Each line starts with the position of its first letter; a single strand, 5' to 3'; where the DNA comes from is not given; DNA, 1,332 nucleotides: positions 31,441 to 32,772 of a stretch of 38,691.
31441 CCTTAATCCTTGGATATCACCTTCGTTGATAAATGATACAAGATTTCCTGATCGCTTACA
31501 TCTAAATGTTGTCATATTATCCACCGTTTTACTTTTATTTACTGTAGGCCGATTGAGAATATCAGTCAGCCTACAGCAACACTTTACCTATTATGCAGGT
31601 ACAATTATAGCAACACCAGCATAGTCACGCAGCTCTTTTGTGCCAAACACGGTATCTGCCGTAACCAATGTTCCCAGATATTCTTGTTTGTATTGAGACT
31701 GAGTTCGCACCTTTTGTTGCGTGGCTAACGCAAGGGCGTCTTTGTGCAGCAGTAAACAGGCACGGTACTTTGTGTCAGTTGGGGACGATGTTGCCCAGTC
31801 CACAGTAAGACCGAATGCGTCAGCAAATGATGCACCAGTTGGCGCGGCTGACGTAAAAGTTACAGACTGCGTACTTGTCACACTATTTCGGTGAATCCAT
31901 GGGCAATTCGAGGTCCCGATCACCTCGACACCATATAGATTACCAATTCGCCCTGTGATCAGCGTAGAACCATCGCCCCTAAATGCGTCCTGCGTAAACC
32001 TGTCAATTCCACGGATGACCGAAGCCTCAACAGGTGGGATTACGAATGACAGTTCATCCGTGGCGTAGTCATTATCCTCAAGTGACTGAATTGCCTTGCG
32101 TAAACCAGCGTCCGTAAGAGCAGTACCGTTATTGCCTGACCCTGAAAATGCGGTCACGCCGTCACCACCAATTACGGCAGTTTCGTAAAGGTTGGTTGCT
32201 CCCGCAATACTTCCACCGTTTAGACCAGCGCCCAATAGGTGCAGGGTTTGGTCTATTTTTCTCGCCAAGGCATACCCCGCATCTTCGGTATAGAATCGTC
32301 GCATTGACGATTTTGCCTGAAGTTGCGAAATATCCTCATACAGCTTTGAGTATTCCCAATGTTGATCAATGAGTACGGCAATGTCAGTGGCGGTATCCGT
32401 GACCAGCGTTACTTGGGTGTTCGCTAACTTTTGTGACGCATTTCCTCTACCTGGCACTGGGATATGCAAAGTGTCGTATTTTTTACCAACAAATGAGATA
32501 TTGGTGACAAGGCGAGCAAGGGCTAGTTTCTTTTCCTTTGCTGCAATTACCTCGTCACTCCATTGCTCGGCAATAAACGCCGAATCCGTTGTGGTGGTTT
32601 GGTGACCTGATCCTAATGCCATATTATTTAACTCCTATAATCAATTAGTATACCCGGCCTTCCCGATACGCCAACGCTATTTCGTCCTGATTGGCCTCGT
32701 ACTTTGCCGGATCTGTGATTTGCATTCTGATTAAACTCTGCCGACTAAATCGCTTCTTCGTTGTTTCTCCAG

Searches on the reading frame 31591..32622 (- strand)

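Call 61: search_protein_families(library=pfam, proteins=[window:31591-32622:-], max_evalue=0.001)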
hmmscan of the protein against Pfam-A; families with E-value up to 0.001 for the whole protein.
window:31591-32622:- (343 aa): 1 family
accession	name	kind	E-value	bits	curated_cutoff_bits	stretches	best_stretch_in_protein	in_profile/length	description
PF19821.5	Phage_capsid_2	-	3.7e-10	39.9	25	1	20-331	8-281/293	Phage capsid protein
